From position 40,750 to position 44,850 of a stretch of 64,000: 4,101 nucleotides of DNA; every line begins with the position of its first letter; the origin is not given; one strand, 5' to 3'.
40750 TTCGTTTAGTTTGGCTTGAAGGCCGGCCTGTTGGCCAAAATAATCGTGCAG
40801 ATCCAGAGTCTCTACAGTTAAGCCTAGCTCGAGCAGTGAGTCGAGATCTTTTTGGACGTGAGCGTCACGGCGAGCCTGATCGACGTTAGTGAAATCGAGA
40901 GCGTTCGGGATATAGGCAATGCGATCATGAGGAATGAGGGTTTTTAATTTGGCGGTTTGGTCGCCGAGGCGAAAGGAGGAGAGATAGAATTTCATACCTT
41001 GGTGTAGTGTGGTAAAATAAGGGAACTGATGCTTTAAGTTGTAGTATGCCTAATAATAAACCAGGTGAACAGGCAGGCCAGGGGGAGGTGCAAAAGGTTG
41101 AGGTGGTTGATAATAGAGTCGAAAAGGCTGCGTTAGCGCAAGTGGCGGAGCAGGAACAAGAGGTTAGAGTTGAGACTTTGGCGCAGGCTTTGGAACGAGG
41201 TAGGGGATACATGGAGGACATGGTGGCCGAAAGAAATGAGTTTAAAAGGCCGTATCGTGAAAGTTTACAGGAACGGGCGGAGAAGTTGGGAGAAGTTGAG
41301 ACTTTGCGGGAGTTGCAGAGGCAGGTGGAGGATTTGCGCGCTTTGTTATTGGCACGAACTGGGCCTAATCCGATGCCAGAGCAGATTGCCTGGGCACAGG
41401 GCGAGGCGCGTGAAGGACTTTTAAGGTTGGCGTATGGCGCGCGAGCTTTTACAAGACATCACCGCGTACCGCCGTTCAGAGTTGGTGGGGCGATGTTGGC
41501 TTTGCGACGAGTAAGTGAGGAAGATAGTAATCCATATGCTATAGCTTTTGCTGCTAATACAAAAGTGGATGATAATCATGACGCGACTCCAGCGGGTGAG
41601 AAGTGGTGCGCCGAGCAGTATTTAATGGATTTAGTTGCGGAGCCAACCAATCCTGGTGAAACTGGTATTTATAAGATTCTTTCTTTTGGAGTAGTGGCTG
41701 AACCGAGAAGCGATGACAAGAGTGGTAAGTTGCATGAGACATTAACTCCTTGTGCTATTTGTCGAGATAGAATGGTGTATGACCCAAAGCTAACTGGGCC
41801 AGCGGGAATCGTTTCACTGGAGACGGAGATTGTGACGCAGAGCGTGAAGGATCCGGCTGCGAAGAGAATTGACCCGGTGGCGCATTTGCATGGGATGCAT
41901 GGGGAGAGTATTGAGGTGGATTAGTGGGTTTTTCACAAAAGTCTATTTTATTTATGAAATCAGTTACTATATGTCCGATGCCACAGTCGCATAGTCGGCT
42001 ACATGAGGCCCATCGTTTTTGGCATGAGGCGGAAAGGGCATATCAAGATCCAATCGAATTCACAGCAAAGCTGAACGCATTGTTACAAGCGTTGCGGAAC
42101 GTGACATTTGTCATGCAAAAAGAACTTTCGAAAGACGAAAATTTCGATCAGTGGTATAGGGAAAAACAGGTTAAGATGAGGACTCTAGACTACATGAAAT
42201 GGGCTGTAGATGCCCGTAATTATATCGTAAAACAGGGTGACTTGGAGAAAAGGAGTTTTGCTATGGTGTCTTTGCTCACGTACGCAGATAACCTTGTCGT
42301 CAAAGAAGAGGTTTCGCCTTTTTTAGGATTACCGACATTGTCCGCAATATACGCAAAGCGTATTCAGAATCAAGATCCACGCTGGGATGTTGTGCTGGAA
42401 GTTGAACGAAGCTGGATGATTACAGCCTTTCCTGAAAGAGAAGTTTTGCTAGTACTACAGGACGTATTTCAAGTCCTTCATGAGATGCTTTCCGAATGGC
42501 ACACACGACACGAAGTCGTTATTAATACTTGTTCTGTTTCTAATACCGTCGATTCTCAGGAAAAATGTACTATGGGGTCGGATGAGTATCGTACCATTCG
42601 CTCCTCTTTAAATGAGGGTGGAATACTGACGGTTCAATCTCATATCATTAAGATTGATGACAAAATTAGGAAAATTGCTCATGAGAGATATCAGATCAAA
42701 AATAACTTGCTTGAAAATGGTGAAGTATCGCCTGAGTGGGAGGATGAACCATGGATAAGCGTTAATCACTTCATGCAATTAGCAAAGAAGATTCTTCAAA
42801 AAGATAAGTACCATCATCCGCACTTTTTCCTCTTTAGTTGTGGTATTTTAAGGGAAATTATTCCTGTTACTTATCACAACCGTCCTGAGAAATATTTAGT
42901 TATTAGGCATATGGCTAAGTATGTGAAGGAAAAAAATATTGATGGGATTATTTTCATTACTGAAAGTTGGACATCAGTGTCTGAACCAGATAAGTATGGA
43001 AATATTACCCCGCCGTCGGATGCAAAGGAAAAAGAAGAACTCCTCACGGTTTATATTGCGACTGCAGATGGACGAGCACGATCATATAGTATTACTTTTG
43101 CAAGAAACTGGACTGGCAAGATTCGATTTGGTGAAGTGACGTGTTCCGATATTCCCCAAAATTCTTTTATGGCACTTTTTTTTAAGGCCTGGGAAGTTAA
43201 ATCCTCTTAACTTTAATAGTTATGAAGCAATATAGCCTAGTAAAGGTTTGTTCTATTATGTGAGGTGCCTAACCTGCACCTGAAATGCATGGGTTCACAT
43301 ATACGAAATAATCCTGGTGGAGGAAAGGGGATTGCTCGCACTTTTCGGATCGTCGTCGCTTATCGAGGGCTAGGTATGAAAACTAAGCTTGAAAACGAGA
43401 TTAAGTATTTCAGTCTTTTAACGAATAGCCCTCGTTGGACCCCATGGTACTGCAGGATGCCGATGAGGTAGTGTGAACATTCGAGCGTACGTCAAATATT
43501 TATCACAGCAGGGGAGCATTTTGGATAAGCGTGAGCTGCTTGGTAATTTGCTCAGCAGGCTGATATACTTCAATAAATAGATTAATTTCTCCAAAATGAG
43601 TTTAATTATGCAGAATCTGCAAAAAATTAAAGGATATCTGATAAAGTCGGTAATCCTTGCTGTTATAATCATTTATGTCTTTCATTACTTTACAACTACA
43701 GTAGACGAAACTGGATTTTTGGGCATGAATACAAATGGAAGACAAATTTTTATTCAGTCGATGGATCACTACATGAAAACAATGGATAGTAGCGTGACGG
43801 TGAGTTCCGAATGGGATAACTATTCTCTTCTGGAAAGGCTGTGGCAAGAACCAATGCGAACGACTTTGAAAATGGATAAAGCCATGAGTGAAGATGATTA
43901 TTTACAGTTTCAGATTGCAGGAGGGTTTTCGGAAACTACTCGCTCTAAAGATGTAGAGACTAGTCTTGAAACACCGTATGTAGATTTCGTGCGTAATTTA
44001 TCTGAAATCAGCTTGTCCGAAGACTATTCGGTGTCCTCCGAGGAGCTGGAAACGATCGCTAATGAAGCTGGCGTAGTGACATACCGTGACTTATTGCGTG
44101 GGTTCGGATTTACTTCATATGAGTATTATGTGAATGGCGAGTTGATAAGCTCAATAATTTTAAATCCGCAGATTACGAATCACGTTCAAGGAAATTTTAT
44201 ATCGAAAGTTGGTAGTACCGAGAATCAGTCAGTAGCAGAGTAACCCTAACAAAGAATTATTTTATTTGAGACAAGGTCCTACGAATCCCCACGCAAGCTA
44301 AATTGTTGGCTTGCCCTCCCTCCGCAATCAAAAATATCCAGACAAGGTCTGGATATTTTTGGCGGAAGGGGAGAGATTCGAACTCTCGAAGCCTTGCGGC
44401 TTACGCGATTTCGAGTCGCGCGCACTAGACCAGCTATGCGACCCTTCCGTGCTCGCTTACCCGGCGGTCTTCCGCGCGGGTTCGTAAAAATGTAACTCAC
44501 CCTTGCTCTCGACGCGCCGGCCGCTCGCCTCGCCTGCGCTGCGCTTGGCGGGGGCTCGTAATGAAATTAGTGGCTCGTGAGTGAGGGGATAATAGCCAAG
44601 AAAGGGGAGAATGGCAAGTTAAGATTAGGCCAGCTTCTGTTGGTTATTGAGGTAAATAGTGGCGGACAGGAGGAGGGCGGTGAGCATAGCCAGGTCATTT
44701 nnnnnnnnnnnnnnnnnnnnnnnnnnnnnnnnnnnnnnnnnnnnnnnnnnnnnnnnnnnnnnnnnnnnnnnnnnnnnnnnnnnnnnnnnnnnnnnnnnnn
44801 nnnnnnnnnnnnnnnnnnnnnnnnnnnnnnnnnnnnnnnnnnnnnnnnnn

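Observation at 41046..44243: Low-GC segment beside tRNA-Ser: cytidine-deaminase-fold protein with a long N-terminal extension, operonic with a 420 aa unknown and followed by an AT-rich membrane protein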

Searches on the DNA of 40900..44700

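Call 50: search_rna_families(source=window, start=40900, end=44700, threshold=evalue, max_evalue=0.1)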
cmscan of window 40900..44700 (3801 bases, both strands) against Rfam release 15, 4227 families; matches with E-value up to 0.1: 3.
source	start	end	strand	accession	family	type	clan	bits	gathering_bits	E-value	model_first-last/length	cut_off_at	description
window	44363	44448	-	RF00005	tRNA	Gene; tRNA;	CL00001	52.8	29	1e-09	1-71/71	no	tRNA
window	44315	44457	-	RF02223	sX4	Gene; sRNA;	-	27.5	70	0.0051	1-167/167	no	Proteobacterial sRNA sX4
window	44363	44404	+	RF04351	Plastid-psbl-rps4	Cis-reg;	-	25.1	68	0.036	1-53/53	no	Plastid-psbl-rps4 3UTR RNA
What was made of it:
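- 44360..44448 (-): tRNA-Ser(CGA), with its 3' end facing the insert. Conserved at this position in relatives. Rfam RF00005, 52.8 bits (call 50).
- Tried and rejected: Rfam found no RNA element in the insert (call 50).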
